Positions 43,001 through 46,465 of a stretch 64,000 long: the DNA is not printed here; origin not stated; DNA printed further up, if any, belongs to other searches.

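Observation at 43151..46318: Intron-less 1055-aa NRPS-like A-T-R reductase in a eukaryotic context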

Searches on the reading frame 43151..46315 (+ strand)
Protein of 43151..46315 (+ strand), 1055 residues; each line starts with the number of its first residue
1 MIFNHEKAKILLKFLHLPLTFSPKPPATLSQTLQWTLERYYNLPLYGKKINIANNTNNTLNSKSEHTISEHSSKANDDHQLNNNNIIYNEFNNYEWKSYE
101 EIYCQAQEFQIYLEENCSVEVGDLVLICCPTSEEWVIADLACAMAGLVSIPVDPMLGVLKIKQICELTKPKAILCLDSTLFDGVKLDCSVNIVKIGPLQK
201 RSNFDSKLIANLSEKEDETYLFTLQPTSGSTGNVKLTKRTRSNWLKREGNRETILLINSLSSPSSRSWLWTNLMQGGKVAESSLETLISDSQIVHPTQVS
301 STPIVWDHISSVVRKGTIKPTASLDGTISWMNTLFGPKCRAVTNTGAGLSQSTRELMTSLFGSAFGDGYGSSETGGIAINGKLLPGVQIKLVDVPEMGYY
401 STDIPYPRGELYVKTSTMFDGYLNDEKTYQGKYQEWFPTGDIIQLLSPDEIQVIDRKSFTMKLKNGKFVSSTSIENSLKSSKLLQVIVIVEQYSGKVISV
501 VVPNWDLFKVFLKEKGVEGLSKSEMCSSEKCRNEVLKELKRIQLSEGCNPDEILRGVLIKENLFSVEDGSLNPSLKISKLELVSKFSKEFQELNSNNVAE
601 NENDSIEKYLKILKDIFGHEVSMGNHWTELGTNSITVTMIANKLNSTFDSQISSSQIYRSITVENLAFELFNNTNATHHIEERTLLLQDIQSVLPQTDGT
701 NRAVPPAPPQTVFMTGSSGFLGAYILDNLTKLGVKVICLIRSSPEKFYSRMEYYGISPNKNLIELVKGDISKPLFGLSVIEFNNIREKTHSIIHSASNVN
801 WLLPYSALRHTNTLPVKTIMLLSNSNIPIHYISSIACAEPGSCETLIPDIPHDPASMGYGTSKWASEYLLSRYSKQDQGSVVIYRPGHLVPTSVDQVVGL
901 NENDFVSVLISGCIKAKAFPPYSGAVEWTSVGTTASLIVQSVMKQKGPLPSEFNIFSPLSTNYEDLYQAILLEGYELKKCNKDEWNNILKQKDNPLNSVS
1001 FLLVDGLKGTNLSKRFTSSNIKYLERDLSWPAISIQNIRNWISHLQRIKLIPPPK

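Call 3: search_protein_families(library=pfam, proteins=[window:43151-46315:+], max_evalue=0.01)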
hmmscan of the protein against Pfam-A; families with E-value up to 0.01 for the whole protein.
window:43151-46315:+ (1055 aa): 5 families
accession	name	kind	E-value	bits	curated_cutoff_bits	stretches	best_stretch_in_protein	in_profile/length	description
PF00501.34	AMP-binding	-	3.8e-34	118.5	29.9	1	88-423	16-384/384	AMP-binding enzyme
PF07993.18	NAD_binding_4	-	3e-31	108.9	20.1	1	715-925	2-241/258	Male sterility protein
PF01370.27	Epimerase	-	6e-10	39.4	20.9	1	712-890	1-173/240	NAD dependent epimerase/dehydratase family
PF00550.31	PP-binding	-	7.8e-05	23.3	20.8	1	613-667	7-64/67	Phosphopantetheine attachment site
PF16363.11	GDP_Man_Dehyd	-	0.00015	21.8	27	1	714-773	2-64/332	GDP-mannose 4,6 dehydratase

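Call 4: search_protein_families(library=ncbifam, proteins=[window:43151-46315:+], max_evalue=0.01)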
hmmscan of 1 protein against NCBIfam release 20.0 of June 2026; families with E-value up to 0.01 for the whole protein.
window:43151-46315:+ (1055 aa): 58 families (the best 25 are shown)
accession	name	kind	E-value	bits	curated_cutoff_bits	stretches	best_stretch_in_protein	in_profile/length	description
NF041592.1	carboxyl_red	equivalog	1.9e-72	244.4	1300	2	203-886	215-969/1160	carboxylic acid reductase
TIGR01746.1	Thioester-redct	subfamily_domain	4.9e-53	180.7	213.35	1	711-1050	1-370/371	thioester reductase domain-containing protein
NF038078.1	NRPS_MxcG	equivalog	1.5e-39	135.2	2300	1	598-1000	967-1382/1442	myxochelin non-ribosomal peptide synthetase MxcG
TIGR03443.1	alpha_am_amid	equivalog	6.5e-34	116.5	1030.1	2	578-826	828-1100/1390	L-aminoadipate-semialdehyde dehydrogenase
NF047350.1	aureusi_NRPS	equivalog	9.6e-23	79.1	2500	2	593-838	1913-2159/2373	aureusimine non-ribosomal peptide synthetase AusA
NF004837.0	PRK06187.1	subfamily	8.5e-16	57.3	476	2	342-481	291-445/531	long-chain-fatty-acid--CoA ligase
TIGR01733.1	AA-adenyl-dom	subfamily_domain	8.8e-16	57.7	317.4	1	98-482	1-402/409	amino acid adenylation domain-containing protein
TIGR01923.1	menE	equivalog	7e-14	51.5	330.15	2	380-491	279-381/442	o-succinylbenzoate--CoA ligase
NF006182.0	PRK08316.1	subfamily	1.3e-11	43.7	663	2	81-185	25-123/523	fatty acyl-CoA synthetase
NF006181.0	PRK08314.1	subfamily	2.1e-10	39.5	705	1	97-178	50-131/563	long-chain-fatty-acid--CoA ligase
NF052269.1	Staph_lig_FadD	equivalog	5.9e-10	38.1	650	2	85-233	17-164/499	long-chain-fatty-acid--CoA ligase FadD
NF004511.1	PRK05852.1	equivalog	6.6e-10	38.2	650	2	98-188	28-117/505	FadD7 family fatty acid--CoA ligase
NF003417.0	PRK04813.1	subfamily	1.1e-09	37.4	476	1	83-235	17-160/505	D-alanine--poly(phosphoribitol) ligase subunit DltA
NF004229.0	PRK05677.1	subfamily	3.7e-09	35.6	879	1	345-502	334-502/563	long-chain-fatty-acid--CoA ligase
TIGR01734.1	D-ala-DACP-lig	equivalog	6.7e-09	34.8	559.85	1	97-235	26-158/504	D-alanine--poly(phosphoribitol) ligase subunit DltA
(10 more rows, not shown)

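Call 5: search_solved_structures(query=window:43151-46315:+, max_evalue=0.001, show_alignments=2)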
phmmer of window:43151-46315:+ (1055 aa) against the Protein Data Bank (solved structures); distinct sequences matched with E-value up to 0.001: 20.
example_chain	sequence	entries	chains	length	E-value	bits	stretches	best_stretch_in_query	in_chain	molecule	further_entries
5msp_A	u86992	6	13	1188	7e-46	159.6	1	260-875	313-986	Thioester reductase domain-containing protein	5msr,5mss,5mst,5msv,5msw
5msc_A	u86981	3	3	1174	1.4e-43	151.9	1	220-922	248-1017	Carboxylic acid reductase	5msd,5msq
5mso_A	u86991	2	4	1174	1.7e-43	151.6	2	222-586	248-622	Carboxylic acid reductase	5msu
4u7w_A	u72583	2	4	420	8.2e-33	116.3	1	691-989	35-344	MxaA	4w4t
6oz1_A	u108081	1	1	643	5.4e-31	110.3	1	216-509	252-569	Oxidoreductase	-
8v1x_A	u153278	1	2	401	5e-29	103.8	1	706-996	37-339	Type I polyketide synthase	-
9x29_A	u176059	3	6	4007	4.7e-21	77.4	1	607-944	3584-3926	PKS-NRPS hybrid synthetase psoA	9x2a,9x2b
9x2c_A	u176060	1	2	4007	8e-21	76.6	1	607-944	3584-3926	PKS-NRPS hybrid synthetase psoA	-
8aep_A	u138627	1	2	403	6.1e-12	47.2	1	678-992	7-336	Acetyl-CoA synthetase-like protein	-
4dqv_A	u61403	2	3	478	1e-10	43.2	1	704-912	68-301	PROBABLE PEPTIDE SYNTHETASE NRP (PEPTIDE SYNTHASE) | Peptide synthetase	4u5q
4f6l_B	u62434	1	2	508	2.6e-09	38.5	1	600-1046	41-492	AusA reductase domain protein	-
4r0m_B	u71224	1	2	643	1.6e-07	32.6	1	374-667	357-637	McyG protein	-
6nki_A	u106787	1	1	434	5.5e-07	30.8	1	694-943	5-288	NRPS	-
4ir7_A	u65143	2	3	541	1.4e-06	29.5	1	118-447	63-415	Long chain fatty acid CoA ligase FadD10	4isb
3a9u_A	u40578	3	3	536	8e-05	23.6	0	381-467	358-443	4-coumarate--CoA ligase | 4-coumarate:CoA ligase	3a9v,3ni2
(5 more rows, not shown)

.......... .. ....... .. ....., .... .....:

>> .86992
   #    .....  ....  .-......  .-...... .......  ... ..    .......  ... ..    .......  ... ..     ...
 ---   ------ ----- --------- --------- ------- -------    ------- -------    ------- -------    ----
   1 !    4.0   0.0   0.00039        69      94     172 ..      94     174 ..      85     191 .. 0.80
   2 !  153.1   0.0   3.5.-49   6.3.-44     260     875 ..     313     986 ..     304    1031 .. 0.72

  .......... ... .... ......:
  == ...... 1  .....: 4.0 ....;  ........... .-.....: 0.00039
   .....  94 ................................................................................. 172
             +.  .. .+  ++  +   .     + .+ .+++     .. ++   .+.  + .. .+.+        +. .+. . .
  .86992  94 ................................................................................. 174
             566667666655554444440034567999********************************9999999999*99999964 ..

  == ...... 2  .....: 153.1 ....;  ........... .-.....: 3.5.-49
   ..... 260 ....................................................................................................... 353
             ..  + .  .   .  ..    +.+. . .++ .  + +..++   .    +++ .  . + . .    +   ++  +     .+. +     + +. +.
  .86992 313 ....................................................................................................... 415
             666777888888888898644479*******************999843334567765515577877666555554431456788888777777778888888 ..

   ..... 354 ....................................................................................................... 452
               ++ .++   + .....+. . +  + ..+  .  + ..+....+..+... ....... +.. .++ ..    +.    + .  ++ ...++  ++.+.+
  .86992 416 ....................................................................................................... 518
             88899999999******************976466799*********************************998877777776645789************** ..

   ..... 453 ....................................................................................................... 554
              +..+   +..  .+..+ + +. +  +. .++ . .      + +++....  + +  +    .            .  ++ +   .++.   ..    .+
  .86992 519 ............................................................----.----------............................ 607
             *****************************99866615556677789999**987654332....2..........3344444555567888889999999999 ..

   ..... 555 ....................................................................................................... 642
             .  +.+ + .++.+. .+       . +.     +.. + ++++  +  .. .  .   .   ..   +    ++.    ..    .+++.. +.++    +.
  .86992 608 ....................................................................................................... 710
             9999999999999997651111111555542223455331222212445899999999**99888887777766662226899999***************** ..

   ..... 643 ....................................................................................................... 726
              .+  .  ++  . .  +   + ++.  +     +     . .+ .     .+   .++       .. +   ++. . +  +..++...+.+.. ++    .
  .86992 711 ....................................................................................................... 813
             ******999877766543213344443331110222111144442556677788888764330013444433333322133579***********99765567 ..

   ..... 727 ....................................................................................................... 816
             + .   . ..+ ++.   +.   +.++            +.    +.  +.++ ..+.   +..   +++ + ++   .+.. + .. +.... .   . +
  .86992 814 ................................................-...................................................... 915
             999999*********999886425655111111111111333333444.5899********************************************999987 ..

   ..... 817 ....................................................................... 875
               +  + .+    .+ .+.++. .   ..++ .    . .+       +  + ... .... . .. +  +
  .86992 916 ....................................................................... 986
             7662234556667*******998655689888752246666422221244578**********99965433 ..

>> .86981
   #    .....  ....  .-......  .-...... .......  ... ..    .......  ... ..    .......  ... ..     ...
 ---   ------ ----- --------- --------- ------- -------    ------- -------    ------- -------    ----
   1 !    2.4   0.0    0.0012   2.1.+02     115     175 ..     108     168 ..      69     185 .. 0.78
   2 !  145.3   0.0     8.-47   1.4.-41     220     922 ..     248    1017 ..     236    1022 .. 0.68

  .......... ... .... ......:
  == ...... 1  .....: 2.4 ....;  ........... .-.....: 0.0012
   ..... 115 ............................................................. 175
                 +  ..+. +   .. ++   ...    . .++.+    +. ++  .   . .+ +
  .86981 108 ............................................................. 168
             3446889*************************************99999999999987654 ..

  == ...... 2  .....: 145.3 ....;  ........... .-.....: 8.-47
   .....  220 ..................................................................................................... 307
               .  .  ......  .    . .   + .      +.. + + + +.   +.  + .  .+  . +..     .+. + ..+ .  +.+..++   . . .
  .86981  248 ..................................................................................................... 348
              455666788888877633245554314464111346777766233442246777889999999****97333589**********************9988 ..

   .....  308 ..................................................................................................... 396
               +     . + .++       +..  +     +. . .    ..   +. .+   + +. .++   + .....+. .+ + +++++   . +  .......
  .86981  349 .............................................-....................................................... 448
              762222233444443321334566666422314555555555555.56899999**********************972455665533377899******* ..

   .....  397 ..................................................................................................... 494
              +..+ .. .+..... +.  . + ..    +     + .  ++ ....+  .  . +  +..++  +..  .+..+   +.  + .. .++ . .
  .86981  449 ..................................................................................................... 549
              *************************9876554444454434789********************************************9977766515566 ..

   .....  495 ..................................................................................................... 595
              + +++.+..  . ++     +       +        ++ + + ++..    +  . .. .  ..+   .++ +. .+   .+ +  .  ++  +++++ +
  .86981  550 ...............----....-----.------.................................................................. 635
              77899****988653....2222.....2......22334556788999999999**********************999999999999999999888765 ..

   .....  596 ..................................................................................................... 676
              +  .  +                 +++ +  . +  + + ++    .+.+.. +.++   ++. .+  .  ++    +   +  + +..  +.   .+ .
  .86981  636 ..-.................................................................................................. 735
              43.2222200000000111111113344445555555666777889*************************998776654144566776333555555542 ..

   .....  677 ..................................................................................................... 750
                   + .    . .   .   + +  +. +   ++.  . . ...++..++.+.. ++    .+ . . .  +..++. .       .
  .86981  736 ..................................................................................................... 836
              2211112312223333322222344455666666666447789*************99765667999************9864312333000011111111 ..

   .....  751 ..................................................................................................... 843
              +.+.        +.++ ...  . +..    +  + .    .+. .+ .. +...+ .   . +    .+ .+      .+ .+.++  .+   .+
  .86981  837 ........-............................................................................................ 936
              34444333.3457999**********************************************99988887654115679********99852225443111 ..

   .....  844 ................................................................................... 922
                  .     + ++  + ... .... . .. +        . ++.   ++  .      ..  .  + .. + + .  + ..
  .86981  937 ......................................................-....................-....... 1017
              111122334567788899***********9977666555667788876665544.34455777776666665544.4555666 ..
